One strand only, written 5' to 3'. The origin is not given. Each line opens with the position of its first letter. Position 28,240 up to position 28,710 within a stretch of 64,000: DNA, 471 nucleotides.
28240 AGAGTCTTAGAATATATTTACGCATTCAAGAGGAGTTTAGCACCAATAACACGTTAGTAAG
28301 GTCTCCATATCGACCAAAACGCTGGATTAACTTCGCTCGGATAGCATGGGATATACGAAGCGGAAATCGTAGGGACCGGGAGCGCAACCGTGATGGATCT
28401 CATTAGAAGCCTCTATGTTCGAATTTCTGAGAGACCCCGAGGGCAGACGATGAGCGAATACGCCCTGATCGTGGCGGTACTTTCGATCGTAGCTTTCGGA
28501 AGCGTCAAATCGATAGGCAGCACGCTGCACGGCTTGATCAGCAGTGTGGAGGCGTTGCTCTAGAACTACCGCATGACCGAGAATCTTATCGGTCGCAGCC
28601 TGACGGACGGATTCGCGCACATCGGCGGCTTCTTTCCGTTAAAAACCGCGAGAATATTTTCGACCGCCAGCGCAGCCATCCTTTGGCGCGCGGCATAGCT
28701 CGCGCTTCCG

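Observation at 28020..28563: Orphan Flp (type IVb) pilin in a strongly AT-rich islet after the his operon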

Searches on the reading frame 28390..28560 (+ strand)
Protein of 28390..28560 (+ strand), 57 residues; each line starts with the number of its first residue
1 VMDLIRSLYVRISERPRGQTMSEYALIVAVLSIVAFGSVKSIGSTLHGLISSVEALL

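Call 4: search_protein_families(library=pfam, proteins=[window:28390-28560:+], max_evalue=10)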
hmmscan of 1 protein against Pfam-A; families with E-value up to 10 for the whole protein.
seq(57 aa): 1 family
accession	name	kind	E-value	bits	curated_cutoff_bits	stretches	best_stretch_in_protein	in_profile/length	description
PF04964.19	Flp_Fap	-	2.6e-06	27.6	32.2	1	17-54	6-43/46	Flp/Fap pilin component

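Call 5: search_protein_families(library=ncbifam, proteins=[window:28390-28560:+], max_evalue=10)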
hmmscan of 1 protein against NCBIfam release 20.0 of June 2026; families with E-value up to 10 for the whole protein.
seq(57 aa): 0 families

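Call 10: find_homologous_proteins(query=window:28390-28560:+, max_evalue=0.01)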
Query seq(57 aa) (57 aa): 5 proteins with E <= 0.01 among 6 candidates.
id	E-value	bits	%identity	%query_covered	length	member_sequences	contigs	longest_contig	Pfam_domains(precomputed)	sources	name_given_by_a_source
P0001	4.3e-20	87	86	98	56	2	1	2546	PF04964.20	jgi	-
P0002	1.6e-19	85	81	100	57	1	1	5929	-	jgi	jgi:Flp pilus assembly pilin Flp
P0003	2.7e-19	85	84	98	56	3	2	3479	PF04964.20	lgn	-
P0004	5.7e-19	84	84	98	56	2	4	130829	PF04964.20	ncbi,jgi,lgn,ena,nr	ncbi:MAG TPA: Flp family type IVb pilin [Candidatus Binataceae bacterium]|nr:Flp family type IVb pil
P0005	1.2e-11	61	100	65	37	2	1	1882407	-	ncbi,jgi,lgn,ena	jgi:Flp pilus assembly pilin Flp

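Call 13: find_encoding_contigs(protein=P0005, flank=10000, max_places=4)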
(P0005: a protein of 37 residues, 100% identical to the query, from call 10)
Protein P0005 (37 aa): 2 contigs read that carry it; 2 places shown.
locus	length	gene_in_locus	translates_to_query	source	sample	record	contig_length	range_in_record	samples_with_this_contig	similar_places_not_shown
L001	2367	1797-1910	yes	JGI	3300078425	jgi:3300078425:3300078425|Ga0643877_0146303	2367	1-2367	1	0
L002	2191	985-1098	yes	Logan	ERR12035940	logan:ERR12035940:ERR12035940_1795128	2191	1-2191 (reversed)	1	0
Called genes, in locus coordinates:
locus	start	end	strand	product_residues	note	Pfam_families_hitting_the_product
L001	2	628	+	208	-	?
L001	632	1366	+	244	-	PF00977:His_biosynth, PF01207:Dus (faint)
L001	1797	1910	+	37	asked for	-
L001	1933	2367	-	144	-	?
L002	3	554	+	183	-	?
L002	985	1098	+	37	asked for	-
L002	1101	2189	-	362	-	?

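Call 14: find_encoding_contigs(protein=P0004, flank=10000, max_places=6)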
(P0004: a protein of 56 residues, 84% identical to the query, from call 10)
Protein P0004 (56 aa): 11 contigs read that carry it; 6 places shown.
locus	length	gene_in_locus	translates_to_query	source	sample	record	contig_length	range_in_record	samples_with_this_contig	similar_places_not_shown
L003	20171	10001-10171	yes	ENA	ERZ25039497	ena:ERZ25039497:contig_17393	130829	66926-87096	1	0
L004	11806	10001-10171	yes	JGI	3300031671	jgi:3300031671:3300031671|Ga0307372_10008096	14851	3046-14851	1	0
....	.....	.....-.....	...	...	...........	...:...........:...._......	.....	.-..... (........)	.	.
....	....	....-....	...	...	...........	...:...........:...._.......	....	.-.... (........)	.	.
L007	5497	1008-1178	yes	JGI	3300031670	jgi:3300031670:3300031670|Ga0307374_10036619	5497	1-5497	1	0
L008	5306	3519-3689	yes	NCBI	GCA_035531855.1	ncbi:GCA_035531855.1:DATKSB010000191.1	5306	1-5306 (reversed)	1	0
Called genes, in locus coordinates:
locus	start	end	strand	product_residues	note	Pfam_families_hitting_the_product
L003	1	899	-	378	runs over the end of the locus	PF00701:DHDPS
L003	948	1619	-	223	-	-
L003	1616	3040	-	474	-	-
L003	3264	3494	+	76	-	PF01197:Ribosomal_L31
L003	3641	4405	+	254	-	PF03462:PCRF, PF00472:RF-1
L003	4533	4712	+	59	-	-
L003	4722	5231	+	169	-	PF17827:PrmC_N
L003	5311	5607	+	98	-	-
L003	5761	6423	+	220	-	PF00275:EPSP_synthase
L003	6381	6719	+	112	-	PF00275:EPSP_synthase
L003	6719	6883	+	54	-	PF00275:EPSP_synthase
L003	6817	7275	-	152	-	-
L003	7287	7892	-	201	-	-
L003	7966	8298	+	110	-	PF00815:Histidinol_dh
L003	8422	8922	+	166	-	PF00475:IGPD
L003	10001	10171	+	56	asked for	PF04964:Flp_Fap (weak)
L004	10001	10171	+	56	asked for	PF04964:Flp_Fap (weak)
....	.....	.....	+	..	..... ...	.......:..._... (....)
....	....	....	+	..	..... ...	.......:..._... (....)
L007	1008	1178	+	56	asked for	PF04964:Flp_Fap (weak)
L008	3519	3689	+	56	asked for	PF04964:Flp_Fap (weak)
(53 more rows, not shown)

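Call 15: find_encoding_contigs(protein=P0001, flank=10000, max_places=3)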
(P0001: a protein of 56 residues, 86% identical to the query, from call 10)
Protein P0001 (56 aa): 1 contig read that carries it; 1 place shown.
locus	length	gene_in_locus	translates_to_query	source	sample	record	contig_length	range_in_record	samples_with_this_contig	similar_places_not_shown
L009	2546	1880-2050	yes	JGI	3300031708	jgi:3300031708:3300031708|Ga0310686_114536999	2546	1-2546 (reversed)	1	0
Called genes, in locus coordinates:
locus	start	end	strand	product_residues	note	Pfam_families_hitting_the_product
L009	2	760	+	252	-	?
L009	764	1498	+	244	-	PF00977:His_biosynth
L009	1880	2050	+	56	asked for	PF04964:Flp_Fap (weak)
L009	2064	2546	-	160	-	?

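Call 16: find_encoding_contigs(protein=P0002, flank=10000, max_places=3)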
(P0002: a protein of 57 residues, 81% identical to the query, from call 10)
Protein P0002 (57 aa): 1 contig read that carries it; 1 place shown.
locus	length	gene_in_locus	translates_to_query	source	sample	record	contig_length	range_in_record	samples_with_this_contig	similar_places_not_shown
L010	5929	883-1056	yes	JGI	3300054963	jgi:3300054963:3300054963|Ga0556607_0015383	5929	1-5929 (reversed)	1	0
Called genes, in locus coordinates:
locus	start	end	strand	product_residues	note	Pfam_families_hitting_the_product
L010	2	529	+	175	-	?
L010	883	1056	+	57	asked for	-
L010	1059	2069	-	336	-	PF00389:2-Hacid_dh, PF02826:2-Hacid_dh_C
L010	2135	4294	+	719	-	PF13549:ATP-grasp_5, PF13380:CoA_binding_2, PF13607:Succ_CoA_lig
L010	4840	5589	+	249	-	PF13513:HEAT_EZ (faint), PF02985:HEAT (faint), PF13646:HEAT_2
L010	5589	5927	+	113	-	?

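Call 17: find_encoding_contigs(protein=P0003, flank=10000, max_places=3)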
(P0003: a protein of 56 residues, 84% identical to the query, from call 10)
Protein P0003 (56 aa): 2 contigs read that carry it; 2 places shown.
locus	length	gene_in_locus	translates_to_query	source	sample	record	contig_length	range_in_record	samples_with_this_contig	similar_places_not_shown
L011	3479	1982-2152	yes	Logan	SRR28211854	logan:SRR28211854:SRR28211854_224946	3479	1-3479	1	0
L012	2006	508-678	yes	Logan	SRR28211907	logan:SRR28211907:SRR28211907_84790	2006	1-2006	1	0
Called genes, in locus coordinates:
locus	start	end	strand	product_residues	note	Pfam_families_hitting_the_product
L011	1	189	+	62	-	?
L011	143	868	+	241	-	PF00475:IGPD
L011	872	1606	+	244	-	PF00977:His_biosynth, PF01207:Dus (faint)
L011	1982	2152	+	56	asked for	PF04964:Flp_Fap (weak)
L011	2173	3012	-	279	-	PF00389:2-Hacid_dh, PF02826:2-Hacid_dh_C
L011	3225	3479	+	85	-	?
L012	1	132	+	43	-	?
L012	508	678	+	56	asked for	PF04964:Flp_Fap (weak)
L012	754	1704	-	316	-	PF00389:2-Hacid_dh, PF02826:2-Hacid_dh_C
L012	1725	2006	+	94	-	?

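Call 25: find_related_loci(query=A2, collection=genome_contigs, flank=10000)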
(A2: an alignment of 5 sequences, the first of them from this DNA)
Query A2 (56 aa) in genome_contigs; peptide patterns used: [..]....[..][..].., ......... (x = any residue, [..] = any of these).
124 stretches matched a pattern; 36 encode a relative of the query (tblastn E <= 1e-3); 36 distinct loci.
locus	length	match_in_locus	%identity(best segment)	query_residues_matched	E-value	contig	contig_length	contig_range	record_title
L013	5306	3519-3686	84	1-56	1e-25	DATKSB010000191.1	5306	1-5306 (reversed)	MAG TPA_asm: Candidatus Binataceae bacterium isolate SMAG_U14043 k141_586170, whole genome shotgun sequence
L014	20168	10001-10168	80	1-56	4e-25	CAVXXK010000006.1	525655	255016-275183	MAG: uncultured delta proteobacterium isolate MFD03044.bin.1.149 genome assembly, contig: contig_51941, whole genome sho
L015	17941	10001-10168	68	1-56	3e-22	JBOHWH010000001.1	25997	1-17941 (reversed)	MAG: Candidatus Binataceae bacterium isolate TC-B4_metawrap_bin.9 k127_51776, whole genome shotgun sequence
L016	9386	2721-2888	41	1-56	9e-13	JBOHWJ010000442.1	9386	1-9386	MAG: Candidatus Binataceae bacterium isolate TC-S_metawrap_bin.57 k127_2445503, whole genome shotgun sequence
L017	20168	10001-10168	38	1-56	4e-12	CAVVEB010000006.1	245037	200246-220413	MAG: uncultured delta proteobacterium isolate MFD02248.bin.2.125 genome assembly, contig: contig_39783, whole genome sho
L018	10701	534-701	41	1-56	4e-12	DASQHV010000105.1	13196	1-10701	MAG TPA_asm: Candidatus Acidiferrales bacterium isolate SMAG_U11842 k141_602967, whole genome shotgun sequence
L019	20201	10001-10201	39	1-56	5e-12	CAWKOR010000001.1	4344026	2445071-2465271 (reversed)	MAG: uncultured delta proteobacterium isolate MFD04944.bin.1.36 genome assembly, contig: contig_15114, whole genome shot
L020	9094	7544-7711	41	1-56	6e-12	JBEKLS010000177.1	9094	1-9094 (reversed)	MAG: Candidatus Binatus sp. isolate SPRUCE 376 SPRUCE_376_177, whole genome shotgun sequence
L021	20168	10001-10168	45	1-56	6e-12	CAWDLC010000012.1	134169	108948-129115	MAG: Candidatus Binataceae bacterium isolate MFD04492.bin.2.156 genome assembly, contig: contig_23048, whole genome shot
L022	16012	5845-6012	50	1-56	1e-11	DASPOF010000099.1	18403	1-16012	MAG TPA_asm: Candidatus Binataceae bacterium isolate SMAG_U12140 k141_2620426, whole genome shotgun sequence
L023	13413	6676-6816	47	8-54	2e-11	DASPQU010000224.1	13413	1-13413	MAG TPA_asm: Candidatus Binataceae bacterium isolate SMAG_U12207 k141_2770922, whole genome shotgun sequence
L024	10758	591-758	41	1-56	3e-11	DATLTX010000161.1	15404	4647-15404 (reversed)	MAG TPA_asm: Candidatus Binataceae bacterium isolate SMAG_U13968 k141_367896, whole genome shotgun sequence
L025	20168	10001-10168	41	1-56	4e-11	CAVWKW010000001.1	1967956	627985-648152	MAG: uncultured delta proteobacterium isolate MFD04434.bin.1.117 genome assembly, contig: contig_3121, whole genome shot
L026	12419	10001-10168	39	1-56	4e-11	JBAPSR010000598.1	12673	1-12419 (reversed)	MAG: Candidatus Binataceae bacterium isolate MFD01145_ilm_asm_bin37 k127_419013, whole genome shotgun sequence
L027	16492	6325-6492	46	1-56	5e-11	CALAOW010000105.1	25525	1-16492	MAG TPA_asm: uncultured proteobacterium isolate ERR1035437_bin.86_CONCOCT_v1.1_MAG genome assembly, contig: ERZ1756482.1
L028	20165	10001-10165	36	2-56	4e-10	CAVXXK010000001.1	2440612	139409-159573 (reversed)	MAG: uncultured delta proteobacterium isolate MFD03044.bin.1.149 genome assembly, contig: contig_14823, whole genome sho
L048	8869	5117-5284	38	1-56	6e-5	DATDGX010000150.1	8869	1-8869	MAG TPA_asm: Candidatus Binataceae bacterium isolate SMAG_U263 k141_322658, whole genome shotgun sequence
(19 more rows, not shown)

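Call 31: search_protein_families(library=pfam, proteins=[L028:10944-12083:+, L028:12108-14261:+, L028:14305-15534:+, L028:15521-16918:+, L028:16923-17870:+, L028:17872-18810:+, L028:5414-6652:+, L028:7419-8564:+], max_evalue=0.001)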
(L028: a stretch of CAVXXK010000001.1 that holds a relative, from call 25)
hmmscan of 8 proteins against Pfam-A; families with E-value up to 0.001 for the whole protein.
L028:10944-12083:+ (379 aa): 3 families
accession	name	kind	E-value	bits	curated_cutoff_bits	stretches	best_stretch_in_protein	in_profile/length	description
PF16976.10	RcpC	-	6.3e-27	94.2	28.8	1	115-215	6-114/114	Flp pilus assembly protein RcpC/CpaB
PF08666.17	SAF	-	3.9e-07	31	21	1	42-102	2-62/63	SAF domain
PF13144.11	ChapFlgA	-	9e-05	23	23.8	1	42-102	2-60/122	Chaperone for flagella basal body P-ring formation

L028:12108-14261:+ (717 aa): 2 families
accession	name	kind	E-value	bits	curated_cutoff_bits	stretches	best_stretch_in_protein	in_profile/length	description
PF00263.26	Secretin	-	3.8e-38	131.2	27.5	1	521-679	2-168/169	Bacterial type II and III secretion system protein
PF13629.12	T2SS-T3SS_pil_N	-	1.2e-19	70.2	23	1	344-412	2-71/72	Pilus formation protein N terminal region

L028:14305-15534:+ (409 aa): 4 families
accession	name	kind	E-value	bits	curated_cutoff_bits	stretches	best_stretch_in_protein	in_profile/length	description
PF13614.12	AAA_31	-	3.3e-08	34.1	27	1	143-273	2-135/177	AAA domain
PF10609.15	ParA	-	1.1e-05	25.5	27.1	1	143-198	4-58/246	NUBPL iron-transfer P-loop NTPase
PF01656.29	CbiA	-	1.4e-05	25.5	25.4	1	146-351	2-118/125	CobQ/CobB/MinD/ParA nucleotide binding domain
PF00142.24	Fer4_NifH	-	0.00013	22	25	0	318-383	184-248/271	4Fe-4S iron sulfur cluster binding proteins, NifH/frxC family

L028:15521-16918:+ (465 aa): 2 families
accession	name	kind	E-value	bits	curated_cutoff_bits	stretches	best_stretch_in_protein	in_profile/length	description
PF00437.27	T2SSE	-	5.1e-65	220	24.9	1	110-391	4-283/370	Type II/IV secretion system protein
PF00005.33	ABC_tran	-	0.0002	22.4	25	1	239-350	13-80/137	ABC transporter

L028:16923-17870:+ (315 aa): 1 family
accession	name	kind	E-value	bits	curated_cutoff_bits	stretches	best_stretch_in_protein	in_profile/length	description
PF00482.28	T2SSF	-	8.8e-16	58.4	25.2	1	148-272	2-123/125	Type II secretion system (T2SS), protein F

L028:17872-18810:+ (312 aa): 1 family
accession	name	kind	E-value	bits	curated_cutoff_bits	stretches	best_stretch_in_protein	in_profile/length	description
PF00482.28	T2SSF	-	3.6e-20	72.6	25.2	1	170-298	2-124/125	Type II secretion system (T2SS), protein F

L028:5414-6652:+ (412 aa): 3 families
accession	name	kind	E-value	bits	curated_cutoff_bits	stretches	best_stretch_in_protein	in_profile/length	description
PF07690.21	MFS_1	-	7.9e-41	140.5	33.4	2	33-259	3-235/347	Major Facilitator Superfamily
PF00083.30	Sugar_tr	-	2.3e-35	122.8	22.3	2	29-208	4-199/452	Sugar (and other) transporter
PF06779.20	MFS_4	-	0.00029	20.7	26.3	1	43-397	10-362/364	Uncharacterised MFS-type transporter YbfB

L028:7419-8564:+ (381 aa): 1 family
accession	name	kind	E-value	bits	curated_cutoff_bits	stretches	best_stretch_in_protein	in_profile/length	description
PF00296.26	Bac_luciferase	-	8.7e-43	147.3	27.9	1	24-335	10-313/314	Luciferase-like monooxygenase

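Call 35: search_protein_representatives(alignment_id=A2)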
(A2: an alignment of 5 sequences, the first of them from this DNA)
Query: 5 sequences, 56 profile positions. Proteins with E-value up to 0.001 (for the whole library): 500; up to 1e-10: 11; up to 1e-30: 0. The best 150 are listed.
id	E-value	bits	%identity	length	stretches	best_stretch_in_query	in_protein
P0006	1.1e-25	105.3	-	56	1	1-56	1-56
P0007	3.7e-14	68.4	-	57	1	1-56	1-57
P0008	2.8e-13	65.5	-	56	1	1-53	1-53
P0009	4.5e-13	64.9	-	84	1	1-52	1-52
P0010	7.3e-12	61.0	-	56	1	1-56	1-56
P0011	7.7e-12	60.9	-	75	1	1-53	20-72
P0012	2.4e-11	59.4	-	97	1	2-53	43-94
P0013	3.2e-11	59.0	-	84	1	2-53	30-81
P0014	4.1e-11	58.6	-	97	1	1-53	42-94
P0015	5.7e-11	58.2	-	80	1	1-54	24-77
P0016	7.7e-11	57.7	-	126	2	17-52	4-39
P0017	1.3e-10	57.0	-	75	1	1-53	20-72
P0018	1.4e-10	56.9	-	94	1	1-53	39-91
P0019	1.8e-10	56.6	-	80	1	1-51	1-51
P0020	3.4e-10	55.6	-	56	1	1-53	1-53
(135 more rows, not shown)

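Call 37: search_protein_families(library=pfam, alignment_id=A3, max_evalue=0.01)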
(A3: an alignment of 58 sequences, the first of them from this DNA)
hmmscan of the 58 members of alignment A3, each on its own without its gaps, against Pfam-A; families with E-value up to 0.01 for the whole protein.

A. member 1, seq(56 aa): 1 family
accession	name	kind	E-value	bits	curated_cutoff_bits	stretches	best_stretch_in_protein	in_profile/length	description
PF04964.19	Flp_Fap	-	2.5e-06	27.6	32.2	1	16-53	6-43/46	Flp/Fap pilin component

B. families by the number of members that match (of 58 scanned): 8 families
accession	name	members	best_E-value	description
PF04964.19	Flp_Fap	56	1.7e-10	Flp/Fap pilin component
PF14029.11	DUF4244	4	0.0015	Protein of unknown function (DUF4244)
PF04021.17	Class_IIIsignal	3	0.00095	Class III signal peptide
PF07963.17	N_methyl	1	0.0043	Prokaryotic N-terminal methylation motif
PF07817.19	GLE1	1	0.0057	GLE1-like protein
PF10092.14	DUF2330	1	0.0076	Uncharacterized protein conserved in bacteria (DUF2330)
PF09889.16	DUF2116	1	0.0079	Probable treble clef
PF03988.17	DUF347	1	0.0086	Repeat of Unknown Function (DUF347)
